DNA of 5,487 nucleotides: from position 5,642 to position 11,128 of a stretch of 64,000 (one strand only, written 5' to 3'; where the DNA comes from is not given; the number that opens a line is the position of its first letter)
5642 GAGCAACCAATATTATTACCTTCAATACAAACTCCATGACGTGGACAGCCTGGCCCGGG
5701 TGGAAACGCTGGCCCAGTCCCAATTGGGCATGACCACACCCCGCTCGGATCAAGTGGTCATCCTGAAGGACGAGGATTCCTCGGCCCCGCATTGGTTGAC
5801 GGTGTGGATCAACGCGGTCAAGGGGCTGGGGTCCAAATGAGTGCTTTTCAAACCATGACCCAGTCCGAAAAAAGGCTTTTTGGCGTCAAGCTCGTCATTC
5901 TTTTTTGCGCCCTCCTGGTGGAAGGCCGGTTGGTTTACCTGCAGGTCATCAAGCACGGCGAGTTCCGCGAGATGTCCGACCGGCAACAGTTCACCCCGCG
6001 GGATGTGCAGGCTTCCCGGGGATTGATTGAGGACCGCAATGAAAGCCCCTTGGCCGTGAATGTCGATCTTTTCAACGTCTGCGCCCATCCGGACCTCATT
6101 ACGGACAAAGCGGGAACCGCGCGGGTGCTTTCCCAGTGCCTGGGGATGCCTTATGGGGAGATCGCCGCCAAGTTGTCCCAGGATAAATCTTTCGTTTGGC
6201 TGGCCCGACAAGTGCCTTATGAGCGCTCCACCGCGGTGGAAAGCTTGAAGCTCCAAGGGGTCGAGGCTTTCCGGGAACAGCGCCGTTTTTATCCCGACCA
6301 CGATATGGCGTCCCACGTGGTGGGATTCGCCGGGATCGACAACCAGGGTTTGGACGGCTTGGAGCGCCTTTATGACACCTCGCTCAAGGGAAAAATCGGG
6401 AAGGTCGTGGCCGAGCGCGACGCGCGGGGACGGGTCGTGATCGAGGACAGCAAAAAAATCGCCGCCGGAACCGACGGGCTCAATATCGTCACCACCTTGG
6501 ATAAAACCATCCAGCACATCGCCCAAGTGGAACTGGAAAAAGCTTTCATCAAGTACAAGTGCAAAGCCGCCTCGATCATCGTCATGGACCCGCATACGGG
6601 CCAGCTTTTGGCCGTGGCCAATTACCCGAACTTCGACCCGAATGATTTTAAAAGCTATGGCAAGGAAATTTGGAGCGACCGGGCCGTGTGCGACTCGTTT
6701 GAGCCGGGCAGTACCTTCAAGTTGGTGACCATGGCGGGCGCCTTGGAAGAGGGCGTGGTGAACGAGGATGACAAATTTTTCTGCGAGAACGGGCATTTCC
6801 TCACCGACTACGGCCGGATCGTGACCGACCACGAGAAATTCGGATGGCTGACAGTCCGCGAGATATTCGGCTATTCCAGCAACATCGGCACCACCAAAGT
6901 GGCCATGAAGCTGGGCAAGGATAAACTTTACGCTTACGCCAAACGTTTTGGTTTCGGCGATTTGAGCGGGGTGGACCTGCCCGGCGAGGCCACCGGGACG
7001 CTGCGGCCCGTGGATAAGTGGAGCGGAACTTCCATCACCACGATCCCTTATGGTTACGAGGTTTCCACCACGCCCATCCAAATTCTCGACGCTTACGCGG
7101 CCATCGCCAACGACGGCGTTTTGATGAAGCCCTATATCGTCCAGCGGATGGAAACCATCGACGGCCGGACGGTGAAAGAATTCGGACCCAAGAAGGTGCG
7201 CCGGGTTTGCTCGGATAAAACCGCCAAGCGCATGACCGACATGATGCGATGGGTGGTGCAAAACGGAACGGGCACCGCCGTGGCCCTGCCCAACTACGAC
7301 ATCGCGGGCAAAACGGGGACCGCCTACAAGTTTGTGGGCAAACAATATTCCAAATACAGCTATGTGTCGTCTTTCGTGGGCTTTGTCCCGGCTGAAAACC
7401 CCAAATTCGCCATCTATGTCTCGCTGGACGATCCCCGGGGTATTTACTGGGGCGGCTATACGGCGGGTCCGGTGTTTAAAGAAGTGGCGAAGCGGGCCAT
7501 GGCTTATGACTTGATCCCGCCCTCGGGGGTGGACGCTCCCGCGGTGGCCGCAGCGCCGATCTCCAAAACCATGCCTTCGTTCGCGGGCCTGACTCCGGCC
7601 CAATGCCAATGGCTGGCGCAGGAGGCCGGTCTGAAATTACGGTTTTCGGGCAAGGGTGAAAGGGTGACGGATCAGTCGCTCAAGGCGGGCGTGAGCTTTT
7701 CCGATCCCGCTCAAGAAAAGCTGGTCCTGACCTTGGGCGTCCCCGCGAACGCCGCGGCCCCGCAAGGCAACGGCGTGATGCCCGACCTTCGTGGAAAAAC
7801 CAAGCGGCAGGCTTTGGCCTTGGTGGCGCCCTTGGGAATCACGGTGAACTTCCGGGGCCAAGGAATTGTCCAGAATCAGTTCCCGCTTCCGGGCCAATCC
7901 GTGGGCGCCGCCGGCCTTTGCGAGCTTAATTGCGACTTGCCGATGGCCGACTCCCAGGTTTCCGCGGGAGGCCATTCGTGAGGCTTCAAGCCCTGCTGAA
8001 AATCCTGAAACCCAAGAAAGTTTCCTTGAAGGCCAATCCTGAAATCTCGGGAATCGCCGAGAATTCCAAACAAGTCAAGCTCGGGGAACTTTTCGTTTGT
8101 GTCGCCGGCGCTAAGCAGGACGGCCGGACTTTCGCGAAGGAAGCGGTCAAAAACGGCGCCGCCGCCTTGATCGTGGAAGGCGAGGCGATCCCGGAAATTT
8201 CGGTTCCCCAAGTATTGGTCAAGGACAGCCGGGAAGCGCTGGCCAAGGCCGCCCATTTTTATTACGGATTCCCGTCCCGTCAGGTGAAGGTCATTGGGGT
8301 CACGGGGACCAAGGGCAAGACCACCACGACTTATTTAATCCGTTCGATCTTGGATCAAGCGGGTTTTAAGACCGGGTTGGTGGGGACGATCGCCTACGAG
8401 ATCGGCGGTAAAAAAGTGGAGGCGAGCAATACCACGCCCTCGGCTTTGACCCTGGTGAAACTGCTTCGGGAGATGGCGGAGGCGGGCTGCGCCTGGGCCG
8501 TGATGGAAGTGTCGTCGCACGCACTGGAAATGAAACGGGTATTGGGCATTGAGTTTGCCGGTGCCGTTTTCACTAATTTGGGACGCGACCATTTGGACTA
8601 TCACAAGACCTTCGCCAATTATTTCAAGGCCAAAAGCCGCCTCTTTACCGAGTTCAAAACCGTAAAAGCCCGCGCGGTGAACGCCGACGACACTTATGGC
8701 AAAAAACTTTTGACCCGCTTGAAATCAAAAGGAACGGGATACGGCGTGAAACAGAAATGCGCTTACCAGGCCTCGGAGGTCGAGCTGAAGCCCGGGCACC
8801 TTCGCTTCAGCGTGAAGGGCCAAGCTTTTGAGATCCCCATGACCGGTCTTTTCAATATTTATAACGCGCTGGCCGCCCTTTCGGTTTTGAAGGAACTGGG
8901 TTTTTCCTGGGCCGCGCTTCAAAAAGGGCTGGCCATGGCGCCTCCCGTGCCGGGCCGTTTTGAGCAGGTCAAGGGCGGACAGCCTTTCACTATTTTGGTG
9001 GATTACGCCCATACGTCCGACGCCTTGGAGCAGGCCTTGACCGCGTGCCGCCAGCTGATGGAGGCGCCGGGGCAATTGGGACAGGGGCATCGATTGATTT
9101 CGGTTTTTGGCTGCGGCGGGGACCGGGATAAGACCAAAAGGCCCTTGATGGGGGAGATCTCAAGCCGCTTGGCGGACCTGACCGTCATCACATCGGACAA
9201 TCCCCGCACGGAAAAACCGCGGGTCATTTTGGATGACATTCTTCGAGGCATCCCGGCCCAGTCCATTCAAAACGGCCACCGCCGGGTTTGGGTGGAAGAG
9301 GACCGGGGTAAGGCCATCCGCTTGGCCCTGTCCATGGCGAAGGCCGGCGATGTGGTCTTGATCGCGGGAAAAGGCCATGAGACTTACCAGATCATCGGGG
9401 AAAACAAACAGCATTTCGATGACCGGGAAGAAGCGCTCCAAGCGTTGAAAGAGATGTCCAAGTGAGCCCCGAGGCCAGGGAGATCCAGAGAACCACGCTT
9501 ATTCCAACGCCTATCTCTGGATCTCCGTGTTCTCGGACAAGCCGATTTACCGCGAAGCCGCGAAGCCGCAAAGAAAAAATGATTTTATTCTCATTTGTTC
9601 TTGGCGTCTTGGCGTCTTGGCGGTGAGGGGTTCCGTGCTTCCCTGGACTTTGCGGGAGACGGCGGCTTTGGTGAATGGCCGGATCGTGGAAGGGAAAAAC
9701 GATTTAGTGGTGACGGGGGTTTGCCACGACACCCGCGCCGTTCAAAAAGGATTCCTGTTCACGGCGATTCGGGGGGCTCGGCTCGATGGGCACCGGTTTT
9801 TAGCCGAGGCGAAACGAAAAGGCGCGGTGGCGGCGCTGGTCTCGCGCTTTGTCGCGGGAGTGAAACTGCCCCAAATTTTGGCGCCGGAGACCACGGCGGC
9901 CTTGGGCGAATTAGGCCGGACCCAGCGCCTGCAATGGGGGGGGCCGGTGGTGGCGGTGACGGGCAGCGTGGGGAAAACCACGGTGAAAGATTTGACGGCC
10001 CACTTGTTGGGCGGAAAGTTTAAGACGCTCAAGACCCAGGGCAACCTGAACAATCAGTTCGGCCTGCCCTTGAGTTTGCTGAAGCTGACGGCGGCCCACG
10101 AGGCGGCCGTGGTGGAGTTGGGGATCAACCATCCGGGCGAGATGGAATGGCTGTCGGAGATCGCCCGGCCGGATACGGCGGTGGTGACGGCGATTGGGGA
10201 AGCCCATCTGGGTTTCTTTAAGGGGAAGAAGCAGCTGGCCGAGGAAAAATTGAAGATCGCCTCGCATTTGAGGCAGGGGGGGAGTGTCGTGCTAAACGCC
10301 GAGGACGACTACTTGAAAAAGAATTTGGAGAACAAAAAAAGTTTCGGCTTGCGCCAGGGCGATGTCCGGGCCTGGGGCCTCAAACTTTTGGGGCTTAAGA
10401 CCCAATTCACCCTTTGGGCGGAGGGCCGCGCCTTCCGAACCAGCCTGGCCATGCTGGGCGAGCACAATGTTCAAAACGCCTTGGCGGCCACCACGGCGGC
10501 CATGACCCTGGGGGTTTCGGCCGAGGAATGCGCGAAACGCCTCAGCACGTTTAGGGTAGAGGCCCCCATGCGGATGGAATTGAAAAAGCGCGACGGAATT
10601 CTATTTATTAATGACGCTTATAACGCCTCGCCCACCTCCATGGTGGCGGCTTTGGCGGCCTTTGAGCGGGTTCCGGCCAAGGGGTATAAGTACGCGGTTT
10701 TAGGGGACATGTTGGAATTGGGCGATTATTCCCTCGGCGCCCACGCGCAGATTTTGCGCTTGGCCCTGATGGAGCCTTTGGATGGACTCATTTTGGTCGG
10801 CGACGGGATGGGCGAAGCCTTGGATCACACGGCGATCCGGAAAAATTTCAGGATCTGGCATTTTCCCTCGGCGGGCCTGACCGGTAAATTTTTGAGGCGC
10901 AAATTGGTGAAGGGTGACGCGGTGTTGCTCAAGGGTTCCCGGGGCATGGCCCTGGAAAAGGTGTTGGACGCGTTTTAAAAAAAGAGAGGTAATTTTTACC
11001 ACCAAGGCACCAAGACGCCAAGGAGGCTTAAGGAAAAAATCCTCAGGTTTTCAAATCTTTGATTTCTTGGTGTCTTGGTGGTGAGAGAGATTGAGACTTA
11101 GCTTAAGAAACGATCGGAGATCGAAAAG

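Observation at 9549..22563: Word-repeat hairpins (3x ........, loop, 3x inverted) fill nearly every non-overlapping gene junction in the dcw operon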

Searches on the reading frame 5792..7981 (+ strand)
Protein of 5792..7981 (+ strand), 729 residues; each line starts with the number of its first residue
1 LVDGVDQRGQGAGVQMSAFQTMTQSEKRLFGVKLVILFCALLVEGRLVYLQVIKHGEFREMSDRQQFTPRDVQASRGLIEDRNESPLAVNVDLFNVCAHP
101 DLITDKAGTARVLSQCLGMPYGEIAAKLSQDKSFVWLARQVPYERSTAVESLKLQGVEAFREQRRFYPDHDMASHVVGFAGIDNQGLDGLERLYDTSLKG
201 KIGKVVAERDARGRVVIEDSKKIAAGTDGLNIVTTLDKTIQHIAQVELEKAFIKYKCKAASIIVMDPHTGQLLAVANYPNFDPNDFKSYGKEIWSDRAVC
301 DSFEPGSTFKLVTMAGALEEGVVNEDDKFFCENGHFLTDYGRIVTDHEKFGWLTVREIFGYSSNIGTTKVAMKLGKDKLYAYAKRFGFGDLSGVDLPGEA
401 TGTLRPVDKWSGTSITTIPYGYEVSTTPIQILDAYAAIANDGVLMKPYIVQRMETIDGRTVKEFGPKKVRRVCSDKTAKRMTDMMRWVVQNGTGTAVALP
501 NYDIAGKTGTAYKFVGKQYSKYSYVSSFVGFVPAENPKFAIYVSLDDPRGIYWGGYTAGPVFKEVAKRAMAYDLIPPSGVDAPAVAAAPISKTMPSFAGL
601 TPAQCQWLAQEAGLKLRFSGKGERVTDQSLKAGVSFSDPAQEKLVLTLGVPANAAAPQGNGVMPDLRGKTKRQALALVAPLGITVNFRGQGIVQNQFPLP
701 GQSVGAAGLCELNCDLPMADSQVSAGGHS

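Call 8: search_protein_families(library=pfam, proteins=[window:5792-7981:+])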
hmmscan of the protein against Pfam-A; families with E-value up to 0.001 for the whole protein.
window:5792-7981:+ (729 aa): 3 families
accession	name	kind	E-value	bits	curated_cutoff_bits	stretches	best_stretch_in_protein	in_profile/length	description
PF00905.27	Transpeptidase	-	4.9e-80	269.4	22.1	1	261-566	2-298/299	Penicillin binding protein transpeptidase domain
PF03717.20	PBP_dimer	-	1.9e-17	64.7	24.4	1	72-216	2-176/180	Penicillin-binding Protein dimerisation domain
PF03793.24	PASTA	-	1.6e-12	47.6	23.2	2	662-704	2-52/64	PASTA domain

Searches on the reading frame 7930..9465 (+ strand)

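Call 8: search_protein_families(library=pfam, proteins=[window:7930-9465:+])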
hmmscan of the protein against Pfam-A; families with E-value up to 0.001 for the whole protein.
window:7930-9465:+ (511 aa): 3 families
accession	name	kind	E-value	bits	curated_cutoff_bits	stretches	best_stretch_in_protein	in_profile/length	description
PF08245.18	Mur_ligase_M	-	2.1e-51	175.2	24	1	124-319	1-199/200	Mur ligase middle domain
PF02875.26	Mur_ligase_C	-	8.2e-34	117.6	28.4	1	342-482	1-127/127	Mur ligase, glutamate ligase domain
PF01225.30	Mur_ligase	-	3.8e-09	37.2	21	1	38-112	1-95/95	Mur ligase family, catalytic domain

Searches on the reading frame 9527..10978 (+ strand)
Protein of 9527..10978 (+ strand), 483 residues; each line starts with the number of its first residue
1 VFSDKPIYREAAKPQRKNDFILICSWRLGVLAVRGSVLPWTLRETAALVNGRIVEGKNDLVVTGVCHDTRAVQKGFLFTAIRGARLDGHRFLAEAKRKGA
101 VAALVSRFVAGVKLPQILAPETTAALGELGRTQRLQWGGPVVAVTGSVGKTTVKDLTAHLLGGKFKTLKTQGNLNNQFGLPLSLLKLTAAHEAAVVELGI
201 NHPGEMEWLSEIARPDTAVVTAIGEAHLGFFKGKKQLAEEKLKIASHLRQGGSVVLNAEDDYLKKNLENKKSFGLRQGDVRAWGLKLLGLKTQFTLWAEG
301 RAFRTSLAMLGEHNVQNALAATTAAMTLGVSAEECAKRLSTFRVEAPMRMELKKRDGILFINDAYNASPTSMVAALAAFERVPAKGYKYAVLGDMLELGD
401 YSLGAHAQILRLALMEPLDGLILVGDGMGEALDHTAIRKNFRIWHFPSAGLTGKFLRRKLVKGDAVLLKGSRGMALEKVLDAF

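Call 8: search_protein_families(library=pfam, proteins=[window:9527-10978:+])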
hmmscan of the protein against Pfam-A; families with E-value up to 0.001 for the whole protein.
window:9527-10978:+ (483 aa): 3 families
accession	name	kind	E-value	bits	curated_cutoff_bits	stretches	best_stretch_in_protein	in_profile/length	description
PF08245.18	Mur_ligase_M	-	3.3e-40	138.6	24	1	144-325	1-200/200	Mur ligase middle domain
PF02875.26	Mur_ligase_C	-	3.6e-15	57.3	28.4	1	348-472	1-127/127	Mur ligase, glutamate ligase domain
PF01225.30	Mur_ligase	-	2.7e-06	28.1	21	1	62-109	2-54/95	Mur ligase family, catalytic domain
